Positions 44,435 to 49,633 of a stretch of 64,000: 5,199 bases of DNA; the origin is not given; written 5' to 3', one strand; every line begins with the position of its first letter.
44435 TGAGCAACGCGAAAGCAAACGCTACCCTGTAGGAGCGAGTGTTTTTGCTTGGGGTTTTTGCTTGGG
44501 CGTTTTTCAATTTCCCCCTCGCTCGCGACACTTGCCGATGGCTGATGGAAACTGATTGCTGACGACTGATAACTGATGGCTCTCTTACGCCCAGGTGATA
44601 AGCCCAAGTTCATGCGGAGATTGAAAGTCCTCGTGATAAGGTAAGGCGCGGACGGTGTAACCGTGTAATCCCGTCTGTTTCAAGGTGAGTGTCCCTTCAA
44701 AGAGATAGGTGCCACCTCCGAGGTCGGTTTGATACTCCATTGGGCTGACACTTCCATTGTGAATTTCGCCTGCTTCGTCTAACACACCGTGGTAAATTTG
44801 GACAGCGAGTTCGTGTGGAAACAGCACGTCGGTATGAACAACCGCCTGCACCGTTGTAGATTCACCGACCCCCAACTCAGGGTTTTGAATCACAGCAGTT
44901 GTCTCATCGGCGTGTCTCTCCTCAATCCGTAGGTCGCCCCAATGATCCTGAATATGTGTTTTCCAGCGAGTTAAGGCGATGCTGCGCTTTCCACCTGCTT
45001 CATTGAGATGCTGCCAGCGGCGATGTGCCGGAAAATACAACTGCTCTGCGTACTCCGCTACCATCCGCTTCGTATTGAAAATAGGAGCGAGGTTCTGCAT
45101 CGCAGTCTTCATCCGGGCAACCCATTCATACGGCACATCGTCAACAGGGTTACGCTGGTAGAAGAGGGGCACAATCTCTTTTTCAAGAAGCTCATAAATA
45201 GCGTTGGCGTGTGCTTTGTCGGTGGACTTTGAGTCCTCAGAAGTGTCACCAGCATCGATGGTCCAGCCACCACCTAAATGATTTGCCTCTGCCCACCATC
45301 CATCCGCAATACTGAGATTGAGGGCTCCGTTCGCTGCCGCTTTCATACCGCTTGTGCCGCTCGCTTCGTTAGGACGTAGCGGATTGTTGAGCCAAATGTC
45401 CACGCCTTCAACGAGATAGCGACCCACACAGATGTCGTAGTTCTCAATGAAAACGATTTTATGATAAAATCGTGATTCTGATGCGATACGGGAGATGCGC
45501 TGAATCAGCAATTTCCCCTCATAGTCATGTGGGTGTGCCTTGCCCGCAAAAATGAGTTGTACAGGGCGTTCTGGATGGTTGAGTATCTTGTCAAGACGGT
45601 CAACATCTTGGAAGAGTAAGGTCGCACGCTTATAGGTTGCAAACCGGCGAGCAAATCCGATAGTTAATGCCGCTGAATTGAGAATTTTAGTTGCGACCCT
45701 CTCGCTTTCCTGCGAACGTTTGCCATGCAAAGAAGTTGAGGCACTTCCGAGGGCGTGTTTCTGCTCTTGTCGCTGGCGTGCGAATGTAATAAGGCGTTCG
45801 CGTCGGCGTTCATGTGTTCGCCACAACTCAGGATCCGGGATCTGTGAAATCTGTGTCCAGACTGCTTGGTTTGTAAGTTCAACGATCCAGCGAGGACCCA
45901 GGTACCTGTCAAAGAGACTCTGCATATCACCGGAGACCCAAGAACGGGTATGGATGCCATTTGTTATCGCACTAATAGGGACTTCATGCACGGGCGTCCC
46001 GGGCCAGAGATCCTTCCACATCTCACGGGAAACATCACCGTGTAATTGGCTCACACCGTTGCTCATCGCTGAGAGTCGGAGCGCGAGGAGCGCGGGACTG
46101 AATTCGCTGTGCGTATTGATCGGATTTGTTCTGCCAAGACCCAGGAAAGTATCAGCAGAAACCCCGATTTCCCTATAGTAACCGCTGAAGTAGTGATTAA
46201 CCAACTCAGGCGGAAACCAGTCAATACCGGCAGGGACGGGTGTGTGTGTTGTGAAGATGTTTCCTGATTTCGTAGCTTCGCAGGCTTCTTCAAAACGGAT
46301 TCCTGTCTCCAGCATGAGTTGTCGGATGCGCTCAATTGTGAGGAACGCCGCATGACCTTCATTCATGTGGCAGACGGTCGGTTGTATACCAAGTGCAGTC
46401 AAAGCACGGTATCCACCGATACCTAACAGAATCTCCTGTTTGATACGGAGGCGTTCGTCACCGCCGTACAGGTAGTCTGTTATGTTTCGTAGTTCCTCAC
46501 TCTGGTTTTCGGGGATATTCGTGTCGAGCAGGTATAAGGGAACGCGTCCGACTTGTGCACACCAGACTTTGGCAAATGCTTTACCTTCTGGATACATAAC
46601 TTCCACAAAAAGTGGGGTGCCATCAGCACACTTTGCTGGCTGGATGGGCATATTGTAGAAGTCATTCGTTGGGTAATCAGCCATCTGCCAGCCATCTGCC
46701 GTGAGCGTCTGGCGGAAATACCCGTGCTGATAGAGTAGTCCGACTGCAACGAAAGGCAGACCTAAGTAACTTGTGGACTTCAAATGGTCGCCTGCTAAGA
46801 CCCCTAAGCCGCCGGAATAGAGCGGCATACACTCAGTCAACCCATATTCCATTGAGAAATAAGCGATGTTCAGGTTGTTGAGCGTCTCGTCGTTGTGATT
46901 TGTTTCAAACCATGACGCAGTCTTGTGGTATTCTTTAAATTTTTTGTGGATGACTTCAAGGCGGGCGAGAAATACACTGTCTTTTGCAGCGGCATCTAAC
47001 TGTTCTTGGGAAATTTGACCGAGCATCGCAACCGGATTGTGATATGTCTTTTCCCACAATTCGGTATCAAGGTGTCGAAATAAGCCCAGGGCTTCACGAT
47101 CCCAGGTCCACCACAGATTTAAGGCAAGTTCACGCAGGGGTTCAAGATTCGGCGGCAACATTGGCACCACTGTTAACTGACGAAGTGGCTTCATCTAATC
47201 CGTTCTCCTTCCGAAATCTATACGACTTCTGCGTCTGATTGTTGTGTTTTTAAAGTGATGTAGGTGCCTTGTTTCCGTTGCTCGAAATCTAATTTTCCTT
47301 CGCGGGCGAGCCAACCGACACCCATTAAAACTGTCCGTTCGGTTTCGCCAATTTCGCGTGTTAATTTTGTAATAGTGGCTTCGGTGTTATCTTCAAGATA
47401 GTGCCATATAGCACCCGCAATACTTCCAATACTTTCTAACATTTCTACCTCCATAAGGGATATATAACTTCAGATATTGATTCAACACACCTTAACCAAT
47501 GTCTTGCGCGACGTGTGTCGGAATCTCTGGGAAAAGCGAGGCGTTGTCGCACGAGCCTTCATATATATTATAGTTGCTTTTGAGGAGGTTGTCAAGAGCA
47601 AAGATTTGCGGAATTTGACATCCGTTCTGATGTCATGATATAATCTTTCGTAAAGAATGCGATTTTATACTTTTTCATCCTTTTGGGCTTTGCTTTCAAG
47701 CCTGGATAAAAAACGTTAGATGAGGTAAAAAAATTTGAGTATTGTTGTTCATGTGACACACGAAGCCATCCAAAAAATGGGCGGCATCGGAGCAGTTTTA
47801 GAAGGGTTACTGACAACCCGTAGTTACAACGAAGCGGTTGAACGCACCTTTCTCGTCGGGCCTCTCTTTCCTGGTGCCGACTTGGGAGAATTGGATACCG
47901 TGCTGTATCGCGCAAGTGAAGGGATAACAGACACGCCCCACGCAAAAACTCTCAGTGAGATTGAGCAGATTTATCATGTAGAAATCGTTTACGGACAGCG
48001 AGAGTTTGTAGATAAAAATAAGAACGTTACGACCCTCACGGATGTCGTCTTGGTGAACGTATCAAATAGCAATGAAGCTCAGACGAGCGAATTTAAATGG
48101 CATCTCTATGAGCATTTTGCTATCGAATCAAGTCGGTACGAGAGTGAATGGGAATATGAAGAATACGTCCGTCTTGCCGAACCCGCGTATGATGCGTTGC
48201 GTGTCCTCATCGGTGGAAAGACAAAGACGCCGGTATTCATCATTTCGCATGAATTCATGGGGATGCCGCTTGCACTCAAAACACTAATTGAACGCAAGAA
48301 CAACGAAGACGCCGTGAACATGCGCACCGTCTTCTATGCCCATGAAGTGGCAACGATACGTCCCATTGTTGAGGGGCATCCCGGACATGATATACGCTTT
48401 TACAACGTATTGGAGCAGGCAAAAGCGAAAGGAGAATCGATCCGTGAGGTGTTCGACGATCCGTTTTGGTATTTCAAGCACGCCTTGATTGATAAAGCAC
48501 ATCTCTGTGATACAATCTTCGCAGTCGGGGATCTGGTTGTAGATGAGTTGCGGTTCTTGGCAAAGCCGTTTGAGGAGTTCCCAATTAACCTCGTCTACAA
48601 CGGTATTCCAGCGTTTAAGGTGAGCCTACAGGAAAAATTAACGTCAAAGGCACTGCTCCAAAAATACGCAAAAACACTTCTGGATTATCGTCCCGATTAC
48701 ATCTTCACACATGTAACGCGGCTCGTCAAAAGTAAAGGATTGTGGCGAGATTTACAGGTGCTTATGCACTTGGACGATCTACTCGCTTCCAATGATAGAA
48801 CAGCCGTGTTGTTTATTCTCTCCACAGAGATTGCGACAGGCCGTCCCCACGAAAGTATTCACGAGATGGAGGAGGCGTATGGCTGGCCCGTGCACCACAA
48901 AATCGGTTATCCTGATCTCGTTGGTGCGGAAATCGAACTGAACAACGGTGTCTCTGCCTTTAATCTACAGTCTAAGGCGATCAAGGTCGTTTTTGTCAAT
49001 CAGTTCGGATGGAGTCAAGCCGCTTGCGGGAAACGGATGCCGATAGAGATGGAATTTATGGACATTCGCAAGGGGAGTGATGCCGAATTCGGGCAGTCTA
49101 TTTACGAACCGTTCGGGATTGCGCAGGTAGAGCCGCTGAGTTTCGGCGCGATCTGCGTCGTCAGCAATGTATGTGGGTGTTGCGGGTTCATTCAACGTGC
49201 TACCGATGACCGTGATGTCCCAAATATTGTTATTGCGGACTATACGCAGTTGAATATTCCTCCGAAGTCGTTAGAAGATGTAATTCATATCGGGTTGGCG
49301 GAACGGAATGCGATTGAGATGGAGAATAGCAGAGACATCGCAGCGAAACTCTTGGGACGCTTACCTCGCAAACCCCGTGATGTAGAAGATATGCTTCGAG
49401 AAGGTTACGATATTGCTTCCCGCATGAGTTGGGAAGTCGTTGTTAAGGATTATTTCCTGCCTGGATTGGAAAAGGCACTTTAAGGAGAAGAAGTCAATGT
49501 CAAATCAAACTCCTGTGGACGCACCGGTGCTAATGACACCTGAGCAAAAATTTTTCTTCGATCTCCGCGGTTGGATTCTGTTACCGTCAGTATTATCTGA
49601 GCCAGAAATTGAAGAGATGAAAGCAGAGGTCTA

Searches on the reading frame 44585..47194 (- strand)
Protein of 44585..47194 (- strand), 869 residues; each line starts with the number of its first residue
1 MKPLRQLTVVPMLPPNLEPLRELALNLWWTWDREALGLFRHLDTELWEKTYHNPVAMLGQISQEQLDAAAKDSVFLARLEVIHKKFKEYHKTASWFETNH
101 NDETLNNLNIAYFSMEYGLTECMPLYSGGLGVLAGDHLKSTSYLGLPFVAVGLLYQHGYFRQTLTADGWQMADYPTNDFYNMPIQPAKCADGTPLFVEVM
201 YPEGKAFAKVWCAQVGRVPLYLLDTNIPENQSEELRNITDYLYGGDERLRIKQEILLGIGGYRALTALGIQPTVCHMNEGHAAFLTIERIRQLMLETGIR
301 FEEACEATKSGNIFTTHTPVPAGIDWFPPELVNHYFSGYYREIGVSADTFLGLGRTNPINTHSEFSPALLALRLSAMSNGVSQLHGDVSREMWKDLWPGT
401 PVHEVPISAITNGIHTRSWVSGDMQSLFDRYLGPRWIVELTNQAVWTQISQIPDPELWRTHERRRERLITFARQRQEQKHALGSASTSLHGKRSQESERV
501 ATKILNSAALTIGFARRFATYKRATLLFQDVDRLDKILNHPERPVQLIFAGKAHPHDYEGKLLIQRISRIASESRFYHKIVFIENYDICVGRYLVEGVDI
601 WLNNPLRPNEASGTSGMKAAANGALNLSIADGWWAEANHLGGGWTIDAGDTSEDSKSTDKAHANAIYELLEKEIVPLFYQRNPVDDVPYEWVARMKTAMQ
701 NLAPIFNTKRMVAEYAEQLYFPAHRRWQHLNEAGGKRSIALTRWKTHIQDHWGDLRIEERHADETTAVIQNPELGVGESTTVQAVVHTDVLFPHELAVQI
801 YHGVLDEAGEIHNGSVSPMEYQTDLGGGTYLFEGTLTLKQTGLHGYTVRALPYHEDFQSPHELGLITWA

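Call 62: search_protein_families(library=pfam, proteins=[window:44585-47194:-], max_evalue=0.0001)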
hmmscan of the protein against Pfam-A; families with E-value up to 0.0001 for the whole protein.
window:44585-47194:- (869 aa): 2 families
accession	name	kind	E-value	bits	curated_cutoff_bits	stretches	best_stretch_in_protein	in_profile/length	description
PF11897.13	DUF3417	-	8e-37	126.5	25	1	13-123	1-109/109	Protein of unknown function (DUF3417)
PF00343.26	Phosphorylase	-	7.5e-33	114.2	27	2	273-658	218-606/713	Carbohydrate phosphorylase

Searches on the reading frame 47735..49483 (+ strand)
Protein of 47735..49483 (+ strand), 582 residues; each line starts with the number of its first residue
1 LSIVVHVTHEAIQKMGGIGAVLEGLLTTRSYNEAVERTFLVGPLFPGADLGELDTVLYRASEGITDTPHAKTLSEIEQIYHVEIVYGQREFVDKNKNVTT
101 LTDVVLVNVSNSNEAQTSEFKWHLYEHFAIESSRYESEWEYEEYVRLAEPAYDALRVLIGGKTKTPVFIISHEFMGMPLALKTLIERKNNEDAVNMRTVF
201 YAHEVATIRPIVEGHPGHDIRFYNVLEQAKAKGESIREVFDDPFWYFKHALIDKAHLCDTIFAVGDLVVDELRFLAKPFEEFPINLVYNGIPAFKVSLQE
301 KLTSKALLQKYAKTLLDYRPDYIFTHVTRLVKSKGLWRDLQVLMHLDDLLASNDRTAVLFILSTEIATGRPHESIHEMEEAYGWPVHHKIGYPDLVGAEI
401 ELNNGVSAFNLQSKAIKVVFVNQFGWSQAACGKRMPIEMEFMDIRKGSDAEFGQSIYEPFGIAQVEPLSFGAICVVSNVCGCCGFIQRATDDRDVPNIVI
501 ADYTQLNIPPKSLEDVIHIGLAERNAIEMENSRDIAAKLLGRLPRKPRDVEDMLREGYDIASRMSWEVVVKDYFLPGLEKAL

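Call 62: search_protein_families(library=pfam, proteins=[window:47735-49483:+], max_evalue=0.0001)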
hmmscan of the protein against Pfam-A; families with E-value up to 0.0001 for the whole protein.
window:47735-49483:+ (582 aa): 2 families
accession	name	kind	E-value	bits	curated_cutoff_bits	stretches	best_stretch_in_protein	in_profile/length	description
PF05693.19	Glycogen_syn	-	1.2e-06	27.9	27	0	406-503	433-525/639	Glycogen synthase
PF00534.26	Glycos_transf_1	-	3.8e-05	23.7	26.4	0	448-487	93-132/172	Glycosyl transferases group 1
